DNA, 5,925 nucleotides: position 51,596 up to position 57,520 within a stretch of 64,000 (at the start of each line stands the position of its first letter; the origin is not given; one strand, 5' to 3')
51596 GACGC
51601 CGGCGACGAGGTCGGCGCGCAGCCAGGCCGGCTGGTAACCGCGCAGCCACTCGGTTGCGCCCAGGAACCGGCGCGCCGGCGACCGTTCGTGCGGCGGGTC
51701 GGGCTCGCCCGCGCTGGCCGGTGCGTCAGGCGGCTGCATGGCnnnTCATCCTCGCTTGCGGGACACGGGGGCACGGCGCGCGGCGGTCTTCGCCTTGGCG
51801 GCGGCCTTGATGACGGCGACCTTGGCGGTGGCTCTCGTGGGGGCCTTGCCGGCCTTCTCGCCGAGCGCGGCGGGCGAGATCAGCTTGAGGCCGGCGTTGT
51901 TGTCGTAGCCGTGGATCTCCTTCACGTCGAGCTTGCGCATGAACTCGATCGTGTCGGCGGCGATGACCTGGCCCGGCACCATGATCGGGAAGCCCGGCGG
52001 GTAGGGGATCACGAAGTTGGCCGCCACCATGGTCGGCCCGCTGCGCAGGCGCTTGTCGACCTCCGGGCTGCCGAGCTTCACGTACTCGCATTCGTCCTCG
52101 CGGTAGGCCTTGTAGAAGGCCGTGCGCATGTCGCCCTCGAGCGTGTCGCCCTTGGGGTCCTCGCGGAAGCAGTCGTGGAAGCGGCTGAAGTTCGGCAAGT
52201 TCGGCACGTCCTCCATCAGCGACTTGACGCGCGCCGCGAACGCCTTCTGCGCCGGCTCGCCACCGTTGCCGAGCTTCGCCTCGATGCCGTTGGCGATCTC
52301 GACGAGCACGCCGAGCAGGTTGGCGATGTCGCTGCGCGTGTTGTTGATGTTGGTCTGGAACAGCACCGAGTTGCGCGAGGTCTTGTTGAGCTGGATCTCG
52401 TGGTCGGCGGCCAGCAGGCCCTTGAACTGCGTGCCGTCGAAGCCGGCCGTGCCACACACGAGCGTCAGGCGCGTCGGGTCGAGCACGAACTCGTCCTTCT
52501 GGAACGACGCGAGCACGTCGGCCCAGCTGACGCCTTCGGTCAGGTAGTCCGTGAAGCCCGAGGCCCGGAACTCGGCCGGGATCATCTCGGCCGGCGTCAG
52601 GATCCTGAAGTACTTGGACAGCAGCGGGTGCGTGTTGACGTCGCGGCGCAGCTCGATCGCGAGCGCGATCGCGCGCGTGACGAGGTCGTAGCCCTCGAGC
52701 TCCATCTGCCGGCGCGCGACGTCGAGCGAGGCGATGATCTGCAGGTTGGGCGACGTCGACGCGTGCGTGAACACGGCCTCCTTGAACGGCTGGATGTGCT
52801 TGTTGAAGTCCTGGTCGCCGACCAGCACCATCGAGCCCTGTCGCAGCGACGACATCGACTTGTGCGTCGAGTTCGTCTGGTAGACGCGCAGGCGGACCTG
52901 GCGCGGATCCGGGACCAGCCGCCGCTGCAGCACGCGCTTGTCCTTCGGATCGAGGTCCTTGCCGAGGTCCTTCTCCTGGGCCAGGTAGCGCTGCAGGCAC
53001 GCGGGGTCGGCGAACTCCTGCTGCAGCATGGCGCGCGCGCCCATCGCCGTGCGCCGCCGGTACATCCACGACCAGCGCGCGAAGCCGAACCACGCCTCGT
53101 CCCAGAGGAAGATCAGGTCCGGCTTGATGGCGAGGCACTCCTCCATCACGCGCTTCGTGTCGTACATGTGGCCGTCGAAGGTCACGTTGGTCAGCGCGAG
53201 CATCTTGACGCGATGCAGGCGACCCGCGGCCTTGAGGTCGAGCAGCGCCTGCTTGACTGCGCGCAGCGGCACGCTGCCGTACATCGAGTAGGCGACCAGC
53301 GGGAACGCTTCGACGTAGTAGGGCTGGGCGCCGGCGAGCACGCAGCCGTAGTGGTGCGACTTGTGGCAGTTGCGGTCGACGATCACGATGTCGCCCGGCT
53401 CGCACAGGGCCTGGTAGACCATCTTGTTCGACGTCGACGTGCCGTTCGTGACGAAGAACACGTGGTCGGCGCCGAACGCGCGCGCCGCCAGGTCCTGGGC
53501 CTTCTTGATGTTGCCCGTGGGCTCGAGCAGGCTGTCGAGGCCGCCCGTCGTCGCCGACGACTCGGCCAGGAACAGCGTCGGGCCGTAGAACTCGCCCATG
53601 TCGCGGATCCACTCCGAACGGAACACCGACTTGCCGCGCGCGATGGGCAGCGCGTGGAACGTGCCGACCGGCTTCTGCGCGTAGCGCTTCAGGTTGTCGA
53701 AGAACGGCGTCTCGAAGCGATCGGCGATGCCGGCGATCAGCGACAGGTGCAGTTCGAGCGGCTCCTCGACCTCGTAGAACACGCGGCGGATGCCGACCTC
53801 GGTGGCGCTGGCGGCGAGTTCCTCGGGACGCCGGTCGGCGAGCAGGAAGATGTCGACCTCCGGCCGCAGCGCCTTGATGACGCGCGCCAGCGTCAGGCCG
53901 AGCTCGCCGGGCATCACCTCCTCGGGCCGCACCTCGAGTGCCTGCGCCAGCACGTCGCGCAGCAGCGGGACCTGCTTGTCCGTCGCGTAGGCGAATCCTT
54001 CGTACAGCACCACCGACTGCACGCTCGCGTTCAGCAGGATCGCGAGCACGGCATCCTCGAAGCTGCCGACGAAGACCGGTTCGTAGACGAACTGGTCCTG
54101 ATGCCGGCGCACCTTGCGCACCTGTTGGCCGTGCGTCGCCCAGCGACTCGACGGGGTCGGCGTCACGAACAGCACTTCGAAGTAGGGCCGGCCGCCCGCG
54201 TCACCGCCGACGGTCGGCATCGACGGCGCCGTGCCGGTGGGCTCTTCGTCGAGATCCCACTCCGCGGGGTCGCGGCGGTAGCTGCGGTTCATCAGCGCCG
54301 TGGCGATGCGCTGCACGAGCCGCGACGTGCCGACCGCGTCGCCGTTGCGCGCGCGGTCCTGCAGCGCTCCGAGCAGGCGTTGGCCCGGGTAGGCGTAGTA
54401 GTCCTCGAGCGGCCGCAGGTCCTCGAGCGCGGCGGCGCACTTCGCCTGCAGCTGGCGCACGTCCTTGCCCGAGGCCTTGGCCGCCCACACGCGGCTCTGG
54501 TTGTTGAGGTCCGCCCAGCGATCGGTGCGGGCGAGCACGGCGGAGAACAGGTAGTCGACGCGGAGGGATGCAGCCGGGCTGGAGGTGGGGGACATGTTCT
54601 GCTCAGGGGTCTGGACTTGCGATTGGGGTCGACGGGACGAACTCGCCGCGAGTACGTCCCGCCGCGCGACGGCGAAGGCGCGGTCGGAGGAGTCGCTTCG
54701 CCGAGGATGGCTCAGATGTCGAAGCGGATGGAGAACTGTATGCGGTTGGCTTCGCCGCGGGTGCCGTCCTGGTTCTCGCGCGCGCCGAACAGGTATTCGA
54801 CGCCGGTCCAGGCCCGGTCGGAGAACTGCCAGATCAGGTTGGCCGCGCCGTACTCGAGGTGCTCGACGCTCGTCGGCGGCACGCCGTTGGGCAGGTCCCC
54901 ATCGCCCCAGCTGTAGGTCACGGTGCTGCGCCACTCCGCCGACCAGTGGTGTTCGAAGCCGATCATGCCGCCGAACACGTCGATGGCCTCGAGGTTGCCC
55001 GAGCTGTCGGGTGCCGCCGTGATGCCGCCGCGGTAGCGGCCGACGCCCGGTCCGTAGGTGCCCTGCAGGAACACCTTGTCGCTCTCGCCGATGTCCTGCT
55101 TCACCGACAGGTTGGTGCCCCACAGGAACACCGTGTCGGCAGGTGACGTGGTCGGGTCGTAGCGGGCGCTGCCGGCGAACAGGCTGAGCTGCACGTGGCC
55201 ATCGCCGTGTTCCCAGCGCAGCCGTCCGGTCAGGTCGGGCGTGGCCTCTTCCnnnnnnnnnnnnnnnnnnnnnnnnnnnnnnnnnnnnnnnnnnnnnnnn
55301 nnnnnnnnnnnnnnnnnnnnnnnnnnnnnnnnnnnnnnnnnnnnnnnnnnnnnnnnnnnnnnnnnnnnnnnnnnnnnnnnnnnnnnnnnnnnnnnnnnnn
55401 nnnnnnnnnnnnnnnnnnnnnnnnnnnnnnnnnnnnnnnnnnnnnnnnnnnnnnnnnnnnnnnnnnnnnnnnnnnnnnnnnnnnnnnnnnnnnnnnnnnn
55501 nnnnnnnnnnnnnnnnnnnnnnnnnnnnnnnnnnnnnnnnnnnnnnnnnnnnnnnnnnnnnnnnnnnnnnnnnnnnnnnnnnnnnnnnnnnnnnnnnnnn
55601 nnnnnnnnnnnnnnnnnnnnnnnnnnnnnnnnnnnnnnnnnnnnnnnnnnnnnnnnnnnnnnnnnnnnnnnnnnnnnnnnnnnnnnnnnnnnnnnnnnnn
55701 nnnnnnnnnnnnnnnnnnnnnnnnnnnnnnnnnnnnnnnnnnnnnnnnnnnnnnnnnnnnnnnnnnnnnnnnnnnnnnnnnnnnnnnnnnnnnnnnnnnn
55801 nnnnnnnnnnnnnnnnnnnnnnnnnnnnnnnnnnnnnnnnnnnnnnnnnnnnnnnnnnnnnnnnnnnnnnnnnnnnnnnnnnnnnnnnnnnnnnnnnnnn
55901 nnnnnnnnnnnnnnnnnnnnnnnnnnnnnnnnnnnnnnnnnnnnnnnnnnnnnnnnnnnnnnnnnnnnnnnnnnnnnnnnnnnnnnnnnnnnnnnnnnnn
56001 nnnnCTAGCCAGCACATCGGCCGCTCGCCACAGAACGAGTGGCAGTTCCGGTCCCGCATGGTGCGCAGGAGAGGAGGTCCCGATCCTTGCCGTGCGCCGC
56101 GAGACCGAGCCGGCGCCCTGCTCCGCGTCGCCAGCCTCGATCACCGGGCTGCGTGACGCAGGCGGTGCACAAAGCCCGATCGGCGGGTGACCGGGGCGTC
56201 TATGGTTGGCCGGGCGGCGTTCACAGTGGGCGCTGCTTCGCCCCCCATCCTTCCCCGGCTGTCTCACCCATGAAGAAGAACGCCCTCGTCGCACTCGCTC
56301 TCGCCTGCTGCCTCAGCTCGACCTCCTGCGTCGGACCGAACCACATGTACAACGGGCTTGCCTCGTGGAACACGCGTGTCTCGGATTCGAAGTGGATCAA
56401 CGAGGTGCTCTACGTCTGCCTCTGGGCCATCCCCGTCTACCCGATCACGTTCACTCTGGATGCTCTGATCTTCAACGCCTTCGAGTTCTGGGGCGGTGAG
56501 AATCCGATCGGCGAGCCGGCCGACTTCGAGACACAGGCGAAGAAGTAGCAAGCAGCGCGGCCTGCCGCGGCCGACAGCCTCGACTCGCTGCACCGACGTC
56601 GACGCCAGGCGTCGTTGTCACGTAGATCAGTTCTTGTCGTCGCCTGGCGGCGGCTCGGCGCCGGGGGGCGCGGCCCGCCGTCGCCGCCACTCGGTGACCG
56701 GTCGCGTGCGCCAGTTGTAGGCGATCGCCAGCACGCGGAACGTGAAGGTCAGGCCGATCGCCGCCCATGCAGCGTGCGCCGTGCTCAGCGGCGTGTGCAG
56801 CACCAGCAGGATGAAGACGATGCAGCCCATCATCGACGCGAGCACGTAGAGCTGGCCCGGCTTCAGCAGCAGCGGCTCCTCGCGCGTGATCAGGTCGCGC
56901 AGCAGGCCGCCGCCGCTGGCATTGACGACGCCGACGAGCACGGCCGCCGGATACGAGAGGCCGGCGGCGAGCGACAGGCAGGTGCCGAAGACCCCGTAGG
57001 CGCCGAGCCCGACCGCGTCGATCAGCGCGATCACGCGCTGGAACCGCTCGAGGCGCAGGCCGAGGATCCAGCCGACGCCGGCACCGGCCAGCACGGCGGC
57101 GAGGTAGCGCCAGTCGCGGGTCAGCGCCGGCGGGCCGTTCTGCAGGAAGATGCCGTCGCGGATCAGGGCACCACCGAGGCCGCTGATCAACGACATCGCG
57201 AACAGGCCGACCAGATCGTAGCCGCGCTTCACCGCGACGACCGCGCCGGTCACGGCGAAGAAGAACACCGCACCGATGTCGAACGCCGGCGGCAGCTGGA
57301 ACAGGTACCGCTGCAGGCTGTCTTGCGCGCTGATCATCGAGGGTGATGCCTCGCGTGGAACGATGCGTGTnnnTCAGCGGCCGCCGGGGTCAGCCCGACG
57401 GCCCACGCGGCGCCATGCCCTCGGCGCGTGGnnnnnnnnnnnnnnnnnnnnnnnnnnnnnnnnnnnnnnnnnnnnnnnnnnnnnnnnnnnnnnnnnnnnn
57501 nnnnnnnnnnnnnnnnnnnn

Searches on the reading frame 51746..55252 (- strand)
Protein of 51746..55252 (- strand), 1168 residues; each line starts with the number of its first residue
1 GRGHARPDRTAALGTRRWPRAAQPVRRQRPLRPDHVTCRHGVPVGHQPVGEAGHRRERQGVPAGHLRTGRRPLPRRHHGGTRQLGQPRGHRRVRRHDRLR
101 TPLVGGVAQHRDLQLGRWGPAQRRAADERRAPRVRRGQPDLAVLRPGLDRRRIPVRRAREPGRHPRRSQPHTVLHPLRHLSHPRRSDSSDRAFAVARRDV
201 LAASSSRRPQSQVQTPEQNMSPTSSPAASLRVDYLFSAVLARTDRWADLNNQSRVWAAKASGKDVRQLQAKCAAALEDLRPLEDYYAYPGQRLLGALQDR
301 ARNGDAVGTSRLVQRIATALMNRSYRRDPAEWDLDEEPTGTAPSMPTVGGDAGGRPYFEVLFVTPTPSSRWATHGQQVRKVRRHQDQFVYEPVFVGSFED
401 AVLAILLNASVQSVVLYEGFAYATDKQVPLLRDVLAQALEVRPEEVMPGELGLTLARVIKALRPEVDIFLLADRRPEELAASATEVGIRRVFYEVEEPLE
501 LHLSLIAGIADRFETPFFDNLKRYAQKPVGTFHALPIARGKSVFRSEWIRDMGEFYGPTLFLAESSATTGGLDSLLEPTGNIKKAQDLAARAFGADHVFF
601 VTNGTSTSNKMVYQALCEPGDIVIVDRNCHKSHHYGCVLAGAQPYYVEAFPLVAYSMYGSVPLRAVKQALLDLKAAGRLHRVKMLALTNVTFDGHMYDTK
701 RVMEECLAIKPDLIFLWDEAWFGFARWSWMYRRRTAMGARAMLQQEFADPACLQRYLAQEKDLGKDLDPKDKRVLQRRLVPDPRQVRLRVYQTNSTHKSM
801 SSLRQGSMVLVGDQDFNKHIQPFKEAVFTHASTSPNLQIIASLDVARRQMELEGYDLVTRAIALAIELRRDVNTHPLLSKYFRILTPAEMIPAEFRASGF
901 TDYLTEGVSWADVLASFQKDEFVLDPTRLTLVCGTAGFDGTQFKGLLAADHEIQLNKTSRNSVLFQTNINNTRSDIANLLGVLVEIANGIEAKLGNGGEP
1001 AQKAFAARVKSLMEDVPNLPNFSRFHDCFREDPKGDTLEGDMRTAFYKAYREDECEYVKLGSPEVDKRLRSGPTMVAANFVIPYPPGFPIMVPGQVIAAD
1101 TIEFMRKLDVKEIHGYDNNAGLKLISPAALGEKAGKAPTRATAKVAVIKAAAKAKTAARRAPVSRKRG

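Call 23: search_protein_families(library=pfam, proteins=[window:51746-55252:-], max_evalue=0.001)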
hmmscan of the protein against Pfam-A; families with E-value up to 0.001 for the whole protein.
window:51746-55252:- (1168 aa): 3 families
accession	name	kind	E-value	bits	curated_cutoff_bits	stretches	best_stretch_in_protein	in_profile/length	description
PF01276.26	OKR_DC_1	-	3.6e-66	224.1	27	2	515-740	1-225/417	Orn/Lys/Arg decarboxylase, major domain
PF01212.27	Beta_elim_lyase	-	1.1e-05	25.3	27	1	581-689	33-136/288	Beta-eliminating lyase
PF03711.20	OKR_DC_1_C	-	0.00045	21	24.2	1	1075-1107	74-109/132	Orn/Lys/Arg decarboxylase, C-terminal domain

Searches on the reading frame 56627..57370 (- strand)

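Call 23: search_protein_families(library=pfam, proteins=[window:56627-57370:-], max_evalue=0.001)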
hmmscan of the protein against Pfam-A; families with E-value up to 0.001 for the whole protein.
window:56627-57370:- (247 aa): 1 family
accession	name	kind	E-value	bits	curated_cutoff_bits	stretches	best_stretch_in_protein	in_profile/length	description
PF03458.18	Gly_transporter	-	6.9e-29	100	23.5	2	30-103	3-76/78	Glycine transporter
